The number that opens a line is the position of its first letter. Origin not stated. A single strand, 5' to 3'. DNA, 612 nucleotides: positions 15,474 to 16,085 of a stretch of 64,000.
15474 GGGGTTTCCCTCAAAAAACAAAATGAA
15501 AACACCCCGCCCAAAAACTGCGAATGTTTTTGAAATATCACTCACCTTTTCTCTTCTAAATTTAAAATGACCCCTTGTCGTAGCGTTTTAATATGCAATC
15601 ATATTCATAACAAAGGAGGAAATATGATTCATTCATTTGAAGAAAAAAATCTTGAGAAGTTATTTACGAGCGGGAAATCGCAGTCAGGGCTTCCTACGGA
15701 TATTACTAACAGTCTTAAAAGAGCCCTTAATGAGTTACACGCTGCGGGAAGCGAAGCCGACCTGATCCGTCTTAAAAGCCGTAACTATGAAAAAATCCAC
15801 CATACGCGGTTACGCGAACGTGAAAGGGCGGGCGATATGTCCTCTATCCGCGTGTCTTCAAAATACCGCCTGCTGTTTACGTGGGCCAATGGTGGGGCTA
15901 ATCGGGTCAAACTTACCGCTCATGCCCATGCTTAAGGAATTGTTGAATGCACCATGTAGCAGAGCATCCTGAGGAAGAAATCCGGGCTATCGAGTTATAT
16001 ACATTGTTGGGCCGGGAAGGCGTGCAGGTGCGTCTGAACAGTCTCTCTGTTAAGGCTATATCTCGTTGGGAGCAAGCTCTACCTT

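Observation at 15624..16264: HigB/HigA-like toxin-antitoxin pair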

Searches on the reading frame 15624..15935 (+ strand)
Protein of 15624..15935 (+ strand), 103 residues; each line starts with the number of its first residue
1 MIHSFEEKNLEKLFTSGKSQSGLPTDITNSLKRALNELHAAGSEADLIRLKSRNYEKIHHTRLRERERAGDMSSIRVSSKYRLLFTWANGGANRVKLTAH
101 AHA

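Call 3: search_protein_families(library=pfam, proteins=[window:15624-15935:+], max_evalue=1)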
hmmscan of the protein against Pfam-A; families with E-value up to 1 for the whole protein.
window:15624-15935:+ (103 aa): 4 families
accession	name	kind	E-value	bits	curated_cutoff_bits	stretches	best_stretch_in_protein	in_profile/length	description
PF05015.19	HigB-like_toxin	-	6.2e-11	43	27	1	4-99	2-90/91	RelE-like toxin of type II toxin-antitoxin system HigB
PF24732.2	ParE_like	-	0.005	17.2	24.4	1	52-100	17-62/67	ParE-like toxin domain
PF10153.14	Efg1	-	0.02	15.7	25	1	20-69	14-63/113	rRNA-processing protein Efg1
PF17323.7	ToxS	-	0.096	12.9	25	1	8-77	6-73/147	Trans-membrane regulatory protein ToxS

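Call 4: search_protein_families(library=ncbifam, proteins=[window:15624-15935:+], max_evalue=1)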
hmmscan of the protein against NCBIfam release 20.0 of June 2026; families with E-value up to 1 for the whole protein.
window:15624-15935:+ (103 aa): 1 family
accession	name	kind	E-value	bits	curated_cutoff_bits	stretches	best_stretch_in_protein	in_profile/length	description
NF003238.0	PRK04199.1-3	equivalog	0.071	12.9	269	1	49-97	83-128/172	50S ribosomal protein L16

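Call 7: search_protein_families(library=padloc, proteins=[window:15624-15935:+], max_evalue=1)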
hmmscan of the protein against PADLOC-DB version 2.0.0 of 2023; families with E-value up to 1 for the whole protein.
window:15624-15935:+ (103 aa): 0 families

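Call 8: search_protein_families(library=phrogs, proteins=[window:15624-15935:+], max_evalue=1)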
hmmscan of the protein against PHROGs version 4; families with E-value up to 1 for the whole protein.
window:15624-15935:+ (103 aa): 2 families
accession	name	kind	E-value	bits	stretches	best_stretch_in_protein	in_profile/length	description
phrog_3066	-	moron, auxiliary metabolic gene and host takeover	1.2e-13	52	1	1-96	1-87/94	toxin of TA system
phrog_1760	-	transcription regulation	0.073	13.7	0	52-95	51-95/232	anti-repressor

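Call 9: search_solved_structures(query=window:15624-15935:+, max_evalue=10, show_alignments=3)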
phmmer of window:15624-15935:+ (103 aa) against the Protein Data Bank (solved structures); distinct sequences matched with E-value up to 10: 4.
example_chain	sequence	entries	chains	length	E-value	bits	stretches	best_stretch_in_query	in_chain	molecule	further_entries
6f8s_B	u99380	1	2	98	1.2e-05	29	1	2-97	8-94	Putative Killer protein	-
4mct_B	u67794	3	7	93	0.024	18.4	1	1-93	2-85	Killer protein | Endoribonuclease HigB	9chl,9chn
4mcx_B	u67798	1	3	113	0.045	17.6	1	1-92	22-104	Killer protein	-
6ut5_G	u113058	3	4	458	0.55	14.1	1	11-69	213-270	McrBC 5-methylcytosine restriction system component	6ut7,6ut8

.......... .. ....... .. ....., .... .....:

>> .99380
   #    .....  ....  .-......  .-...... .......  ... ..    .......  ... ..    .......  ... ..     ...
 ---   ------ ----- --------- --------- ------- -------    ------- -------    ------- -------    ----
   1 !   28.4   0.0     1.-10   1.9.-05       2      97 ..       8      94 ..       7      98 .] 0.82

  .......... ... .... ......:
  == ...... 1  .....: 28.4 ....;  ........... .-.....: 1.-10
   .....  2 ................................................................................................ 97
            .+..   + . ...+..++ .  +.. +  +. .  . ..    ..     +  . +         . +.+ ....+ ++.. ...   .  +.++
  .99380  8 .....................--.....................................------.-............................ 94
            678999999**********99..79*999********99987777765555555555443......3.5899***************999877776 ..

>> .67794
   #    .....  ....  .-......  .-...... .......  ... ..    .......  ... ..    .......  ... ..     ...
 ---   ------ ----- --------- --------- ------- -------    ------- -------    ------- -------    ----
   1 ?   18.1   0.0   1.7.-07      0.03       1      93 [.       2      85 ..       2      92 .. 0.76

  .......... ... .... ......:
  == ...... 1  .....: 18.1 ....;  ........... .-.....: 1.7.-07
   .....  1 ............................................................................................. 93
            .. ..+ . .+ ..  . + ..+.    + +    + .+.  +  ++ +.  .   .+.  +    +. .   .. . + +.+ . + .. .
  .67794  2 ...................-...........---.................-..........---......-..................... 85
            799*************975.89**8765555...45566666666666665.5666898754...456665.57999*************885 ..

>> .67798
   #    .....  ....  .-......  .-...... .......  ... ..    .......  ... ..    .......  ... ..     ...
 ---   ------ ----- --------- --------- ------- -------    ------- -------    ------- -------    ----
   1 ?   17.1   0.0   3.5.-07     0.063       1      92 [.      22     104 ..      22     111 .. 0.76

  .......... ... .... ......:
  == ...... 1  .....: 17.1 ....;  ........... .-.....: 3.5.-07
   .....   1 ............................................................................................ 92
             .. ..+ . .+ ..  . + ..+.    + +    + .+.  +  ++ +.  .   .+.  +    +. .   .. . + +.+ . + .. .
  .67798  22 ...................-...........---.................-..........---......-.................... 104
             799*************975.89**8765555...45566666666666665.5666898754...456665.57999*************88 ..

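Call 17: find_homologous_proteins(query=window:15624-15935:+, max_evalue=0.001)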
Query window:15624-15935:+ (103 aa): 16 proteins with E <= 0.001 among 23 candidates.
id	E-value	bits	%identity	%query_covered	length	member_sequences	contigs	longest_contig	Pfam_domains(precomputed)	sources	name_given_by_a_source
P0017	4.5e-59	214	99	100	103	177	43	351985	PF05015.19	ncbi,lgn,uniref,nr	ncbi:plasmid maintenance system killer family protein [Klebsiella pneumoniae]|uniref:type II toxin-a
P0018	3.1e-52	193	89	100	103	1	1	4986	PF05015.19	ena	-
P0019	5.0e-49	182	97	88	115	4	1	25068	PF05015.19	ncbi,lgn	ncbi:TPA: type II toxin-antitoxin system RelE/ParE family toxin [Klebsiella pneumoniae]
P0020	2.8e-41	158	82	100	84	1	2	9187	PF05015.19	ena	-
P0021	7.4e-41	156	91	83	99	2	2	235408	-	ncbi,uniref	ncbi:plasmid maintenance system killer family protein [Klebsiella oxytoca]|uniref:plasmid maintenanc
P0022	1.9e-32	129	70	100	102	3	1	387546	-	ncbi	-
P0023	4.1e-31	125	100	59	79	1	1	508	-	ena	-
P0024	1.5e-26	110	100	55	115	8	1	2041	-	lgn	-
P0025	3.6e-25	106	98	53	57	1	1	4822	-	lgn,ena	-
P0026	7.6e-21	92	100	47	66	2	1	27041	-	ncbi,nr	ncbi:hypothetical protein E4W42_23770, partial [Klebsiella pneumoniae]|nr:hypothetical protein [Kleb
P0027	1.5e-20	91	100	47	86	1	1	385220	-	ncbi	-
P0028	7.5e-19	86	100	44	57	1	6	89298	-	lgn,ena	-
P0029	5.1e-8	51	69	49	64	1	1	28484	-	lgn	-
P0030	1.5e-7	50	100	27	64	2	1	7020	-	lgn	-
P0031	2.9e-7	49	100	27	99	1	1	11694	-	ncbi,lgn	-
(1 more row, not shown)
